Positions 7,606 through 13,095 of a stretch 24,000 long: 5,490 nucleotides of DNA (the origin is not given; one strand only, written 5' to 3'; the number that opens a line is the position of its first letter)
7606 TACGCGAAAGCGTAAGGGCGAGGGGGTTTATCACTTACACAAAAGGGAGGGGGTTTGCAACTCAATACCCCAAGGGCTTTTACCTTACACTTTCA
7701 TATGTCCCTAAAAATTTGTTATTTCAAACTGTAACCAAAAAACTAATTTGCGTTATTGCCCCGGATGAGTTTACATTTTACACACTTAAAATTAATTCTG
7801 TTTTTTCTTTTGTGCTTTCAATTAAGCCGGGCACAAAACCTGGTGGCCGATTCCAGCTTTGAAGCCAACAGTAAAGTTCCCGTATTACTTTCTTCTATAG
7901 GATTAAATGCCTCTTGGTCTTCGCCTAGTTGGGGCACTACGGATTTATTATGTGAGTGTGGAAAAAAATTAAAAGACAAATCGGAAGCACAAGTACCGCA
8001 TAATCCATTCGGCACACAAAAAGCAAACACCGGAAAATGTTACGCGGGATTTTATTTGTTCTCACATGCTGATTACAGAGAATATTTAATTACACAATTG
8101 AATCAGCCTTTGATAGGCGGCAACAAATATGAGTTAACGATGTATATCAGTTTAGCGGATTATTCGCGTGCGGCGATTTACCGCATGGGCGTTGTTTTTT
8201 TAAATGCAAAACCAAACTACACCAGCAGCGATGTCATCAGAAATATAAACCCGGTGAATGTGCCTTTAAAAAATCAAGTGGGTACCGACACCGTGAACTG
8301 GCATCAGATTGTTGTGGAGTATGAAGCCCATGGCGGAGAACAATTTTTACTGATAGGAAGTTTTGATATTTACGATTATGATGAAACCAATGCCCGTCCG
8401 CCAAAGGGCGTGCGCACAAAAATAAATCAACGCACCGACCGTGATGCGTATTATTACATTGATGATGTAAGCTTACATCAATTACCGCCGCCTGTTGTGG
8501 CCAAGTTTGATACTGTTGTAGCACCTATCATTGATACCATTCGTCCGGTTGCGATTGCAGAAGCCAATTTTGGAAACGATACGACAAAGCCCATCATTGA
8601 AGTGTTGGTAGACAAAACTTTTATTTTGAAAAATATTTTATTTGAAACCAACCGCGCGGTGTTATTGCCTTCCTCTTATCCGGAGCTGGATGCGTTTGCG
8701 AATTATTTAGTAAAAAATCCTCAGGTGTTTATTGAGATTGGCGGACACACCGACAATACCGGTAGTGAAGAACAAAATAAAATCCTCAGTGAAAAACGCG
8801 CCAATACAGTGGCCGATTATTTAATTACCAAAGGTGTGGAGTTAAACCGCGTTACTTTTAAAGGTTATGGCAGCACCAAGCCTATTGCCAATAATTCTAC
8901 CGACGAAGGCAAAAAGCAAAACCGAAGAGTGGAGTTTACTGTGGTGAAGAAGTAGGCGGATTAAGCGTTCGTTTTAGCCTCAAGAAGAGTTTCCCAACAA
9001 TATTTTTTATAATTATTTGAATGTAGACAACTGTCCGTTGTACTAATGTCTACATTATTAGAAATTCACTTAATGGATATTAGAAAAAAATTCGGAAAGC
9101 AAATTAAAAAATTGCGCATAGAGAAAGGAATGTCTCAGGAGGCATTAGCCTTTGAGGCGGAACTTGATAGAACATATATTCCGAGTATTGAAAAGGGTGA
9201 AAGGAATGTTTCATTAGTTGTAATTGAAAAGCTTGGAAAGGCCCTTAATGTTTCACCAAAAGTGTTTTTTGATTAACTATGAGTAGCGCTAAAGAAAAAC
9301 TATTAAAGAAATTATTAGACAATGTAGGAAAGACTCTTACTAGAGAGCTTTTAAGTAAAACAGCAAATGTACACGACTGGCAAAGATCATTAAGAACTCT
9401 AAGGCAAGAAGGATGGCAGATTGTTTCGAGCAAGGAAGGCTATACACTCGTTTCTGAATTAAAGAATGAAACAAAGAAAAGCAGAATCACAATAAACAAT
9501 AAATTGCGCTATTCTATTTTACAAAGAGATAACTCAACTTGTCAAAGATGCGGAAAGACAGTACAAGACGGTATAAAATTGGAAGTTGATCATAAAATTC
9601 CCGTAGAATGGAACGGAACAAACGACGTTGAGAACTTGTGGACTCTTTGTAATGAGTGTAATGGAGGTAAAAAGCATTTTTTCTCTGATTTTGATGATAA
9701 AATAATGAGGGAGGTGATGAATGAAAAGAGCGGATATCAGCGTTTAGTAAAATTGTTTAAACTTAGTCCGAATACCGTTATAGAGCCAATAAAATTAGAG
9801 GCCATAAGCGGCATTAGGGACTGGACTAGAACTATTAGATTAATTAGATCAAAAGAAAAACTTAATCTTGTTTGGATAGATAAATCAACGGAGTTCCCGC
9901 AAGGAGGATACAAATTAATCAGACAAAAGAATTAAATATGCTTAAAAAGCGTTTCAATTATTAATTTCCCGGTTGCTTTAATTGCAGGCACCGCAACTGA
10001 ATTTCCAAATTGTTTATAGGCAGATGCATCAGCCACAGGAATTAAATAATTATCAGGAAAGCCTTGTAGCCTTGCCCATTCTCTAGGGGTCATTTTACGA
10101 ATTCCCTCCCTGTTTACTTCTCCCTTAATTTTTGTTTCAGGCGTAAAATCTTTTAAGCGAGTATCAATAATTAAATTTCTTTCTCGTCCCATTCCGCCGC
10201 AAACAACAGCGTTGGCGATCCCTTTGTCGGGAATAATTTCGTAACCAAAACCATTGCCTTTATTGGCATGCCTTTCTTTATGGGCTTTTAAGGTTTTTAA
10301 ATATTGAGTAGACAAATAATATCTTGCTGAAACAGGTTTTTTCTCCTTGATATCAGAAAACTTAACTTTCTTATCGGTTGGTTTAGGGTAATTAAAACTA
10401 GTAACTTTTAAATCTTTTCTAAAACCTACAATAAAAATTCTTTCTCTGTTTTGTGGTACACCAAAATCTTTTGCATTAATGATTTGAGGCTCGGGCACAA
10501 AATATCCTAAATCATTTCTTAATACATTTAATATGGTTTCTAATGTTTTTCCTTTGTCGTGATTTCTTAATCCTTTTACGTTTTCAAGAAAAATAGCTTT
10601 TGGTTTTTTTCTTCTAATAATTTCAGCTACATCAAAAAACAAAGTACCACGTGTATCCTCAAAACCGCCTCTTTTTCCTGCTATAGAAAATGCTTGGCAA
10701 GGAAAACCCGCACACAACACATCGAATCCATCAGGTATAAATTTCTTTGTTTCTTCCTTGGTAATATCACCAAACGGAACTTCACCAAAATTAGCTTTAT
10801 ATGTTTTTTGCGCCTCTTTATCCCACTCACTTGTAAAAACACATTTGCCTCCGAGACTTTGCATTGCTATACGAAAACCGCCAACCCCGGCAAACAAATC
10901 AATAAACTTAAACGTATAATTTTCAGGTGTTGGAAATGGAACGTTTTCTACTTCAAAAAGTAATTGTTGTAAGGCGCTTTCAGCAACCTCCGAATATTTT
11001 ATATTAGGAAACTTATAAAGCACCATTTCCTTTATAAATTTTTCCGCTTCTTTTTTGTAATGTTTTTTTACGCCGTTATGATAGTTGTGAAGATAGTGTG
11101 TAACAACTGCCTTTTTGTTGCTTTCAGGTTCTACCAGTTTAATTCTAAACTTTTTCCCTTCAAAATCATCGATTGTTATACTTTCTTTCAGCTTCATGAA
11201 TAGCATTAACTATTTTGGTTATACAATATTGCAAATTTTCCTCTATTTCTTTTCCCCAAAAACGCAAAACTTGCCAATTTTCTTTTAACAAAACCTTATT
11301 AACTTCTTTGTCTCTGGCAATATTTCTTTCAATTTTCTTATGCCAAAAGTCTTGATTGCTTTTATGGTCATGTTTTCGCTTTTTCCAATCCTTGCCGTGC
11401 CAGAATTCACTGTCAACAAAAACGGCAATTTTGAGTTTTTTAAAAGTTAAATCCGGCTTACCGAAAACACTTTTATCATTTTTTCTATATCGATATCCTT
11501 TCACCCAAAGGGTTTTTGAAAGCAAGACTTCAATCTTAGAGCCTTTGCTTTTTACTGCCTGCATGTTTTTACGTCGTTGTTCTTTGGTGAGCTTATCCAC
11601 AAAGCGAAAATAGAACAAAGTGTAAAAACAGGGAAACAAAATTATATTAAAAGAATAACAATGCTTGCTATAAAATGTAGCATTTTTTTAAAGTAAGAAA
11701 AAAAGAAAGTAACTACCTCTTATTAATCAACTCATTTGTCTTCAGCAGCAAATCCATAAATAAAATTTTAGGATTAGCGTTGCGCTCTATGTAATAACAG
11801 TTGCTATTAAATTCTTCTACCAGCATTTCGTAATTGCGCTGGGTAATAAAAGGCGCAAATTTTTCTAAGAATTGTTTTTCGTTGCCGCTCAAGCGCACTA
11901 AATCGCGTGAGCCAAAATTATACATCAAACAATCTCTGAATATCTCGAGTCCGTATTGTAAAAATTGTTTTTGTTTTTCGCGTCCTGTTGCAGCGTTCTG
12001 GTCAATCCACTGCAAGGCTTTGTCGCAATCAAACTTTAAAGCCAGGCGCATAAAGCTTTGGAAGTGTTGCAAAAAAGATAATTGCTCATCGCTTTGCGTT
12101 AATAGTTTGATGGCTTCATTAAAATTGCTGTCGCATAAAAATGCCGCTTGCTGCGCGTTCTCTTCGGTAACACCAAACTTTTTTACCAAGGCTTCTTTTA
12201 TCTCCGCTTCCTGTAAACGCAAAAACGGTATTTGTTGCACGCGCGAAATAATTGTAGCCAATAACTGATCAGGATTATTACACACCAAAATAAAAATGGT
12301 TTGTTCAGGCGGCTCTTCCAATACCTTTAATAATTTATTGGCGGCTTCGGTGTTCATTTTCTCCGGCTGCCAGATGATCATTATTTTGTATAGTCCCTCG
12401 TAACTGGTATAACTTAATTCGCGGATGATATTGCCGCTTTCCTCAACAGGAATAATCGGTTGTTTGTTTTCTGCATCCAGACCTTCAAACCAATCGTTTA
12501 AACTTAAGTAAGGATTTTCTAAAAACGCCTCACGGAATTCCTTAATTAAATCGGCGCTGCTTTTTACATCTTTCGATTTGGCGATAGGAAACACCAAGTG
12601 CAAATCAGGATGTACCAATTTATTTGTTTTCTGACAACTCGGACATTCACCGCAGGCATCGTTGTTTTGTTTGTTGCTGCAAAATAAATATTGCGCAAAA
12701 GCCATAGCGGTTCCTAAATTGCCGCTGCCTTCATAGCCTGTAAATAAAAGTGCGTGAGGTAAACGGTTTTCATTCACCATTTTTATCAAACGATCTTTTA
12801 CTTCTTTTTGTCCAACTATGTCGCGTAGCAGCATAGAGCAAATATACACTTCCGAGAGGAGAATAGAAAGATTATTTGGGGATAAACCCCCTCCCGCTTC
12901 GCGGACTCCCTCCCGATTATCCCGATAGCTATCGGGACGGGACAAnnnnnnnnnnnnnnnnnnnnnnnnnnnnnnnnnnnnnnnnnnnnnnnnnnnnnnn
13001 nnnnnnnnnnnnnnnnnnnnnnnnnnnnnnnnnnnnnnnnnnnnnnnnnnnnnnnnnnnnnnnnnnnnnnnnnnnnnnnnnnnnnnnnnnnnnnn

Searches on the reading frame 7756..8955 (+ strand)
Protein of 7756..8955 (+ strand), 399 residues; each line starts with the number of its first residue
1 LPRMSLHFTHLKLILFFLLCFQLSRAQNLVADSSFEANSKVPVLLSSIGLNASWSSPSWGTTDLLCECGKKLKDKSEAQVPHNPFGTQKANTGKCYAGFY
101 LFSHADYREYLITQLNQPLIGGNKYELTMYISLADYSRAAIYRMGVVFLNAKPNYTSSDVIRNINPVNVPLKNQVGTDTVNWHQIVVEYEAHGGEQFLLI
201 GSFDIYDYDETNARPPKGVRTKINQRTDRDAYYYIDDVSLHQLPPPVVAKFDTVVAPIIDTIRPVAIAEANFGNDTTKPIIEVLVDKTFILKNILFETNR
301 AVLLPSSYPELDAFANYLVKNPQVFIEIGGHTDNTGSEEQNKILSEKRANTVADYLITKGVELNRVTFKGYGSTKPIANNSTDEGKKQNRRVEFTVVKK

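Call 64: search_protein_families(library=pfam, proteins=[window:7756-8955:+], max_evalue=0.0001)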
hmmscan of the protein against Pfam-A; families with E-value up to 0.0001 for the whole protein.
window:7756-8955:+ (399 aa): 1 family
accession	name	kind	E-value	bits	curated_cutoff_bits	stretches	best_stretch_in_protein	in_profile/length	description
PF00691.25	OmpA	-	3.6e-24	85.4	27.2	1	295-390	1-98/98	OmpA family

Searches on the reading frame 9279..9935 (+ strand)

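Call 52: search_protein_families(library=pfam, proteins=[window:9279-9935:+], max_evalue=0.001)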
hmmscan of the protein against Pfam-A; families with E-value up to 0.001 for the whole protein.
window:9279-9935:+ (218 aa): 2 families
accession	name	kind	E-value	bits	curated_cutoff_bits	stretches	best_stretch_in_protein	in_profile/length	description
PF01844.29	HNH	-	1e-11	45.2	21.4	1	88-132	1-45/47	HNH endonuclease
PF14279.12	HNH_5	-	9.6e-08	32.3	27.5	1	88-136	1-48/56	HNH endonuclease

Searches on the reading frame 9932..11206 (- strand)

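Call 52: search_protein_families(library=pfam, proteins=[window:9932-11206:-], max_evalue=0.001)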
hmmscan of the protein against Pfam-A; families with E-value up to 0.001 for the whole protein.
window:9932-11206:- (424 aa): 1 family
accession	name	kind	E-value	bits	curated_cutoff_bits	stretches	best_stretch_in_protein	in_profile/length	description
PF00145.23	DNA_methylase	-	1e-104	350.9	22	1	99-417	1-323/324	C-5 cytosine-specific DNA methylase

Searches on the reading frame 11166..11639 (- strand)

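Call 52: search_protein_families(library=pfam, proteins=[window:11166-11639:-], max_evalue=0.001)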
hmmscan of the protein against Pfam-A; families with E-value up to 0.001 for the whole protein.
window:11166-11639:- (157 aa): 2 families
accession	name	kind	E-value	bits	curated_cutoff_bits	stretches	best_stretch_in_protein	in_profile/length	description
PF03852.21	Vsr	-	2.3e-30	104.7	27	1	15-87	2-74/74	DNA mismatch endonuclease Vsr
PF18741.7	MTES_1575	-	0.00031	21.2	38.2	0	98-147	48-96/96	REase_MTES_1575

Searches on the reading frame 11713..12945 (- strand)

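Call 64: search_protein_families(library=pfam, proteins=[window:11713-12945:-], max_evalue=0.0001)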
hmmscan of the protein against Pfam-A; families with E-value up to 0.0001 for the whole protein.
window:11713-12945:- (410 aa): 1 family
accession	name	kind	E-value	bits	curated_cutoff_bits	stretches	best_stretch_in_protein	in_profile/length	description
PF13177.12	DNA_pol3_delta2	-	1.2e-46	159.1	27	1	45-242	1-158/161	DNA polymerase III, delta subunit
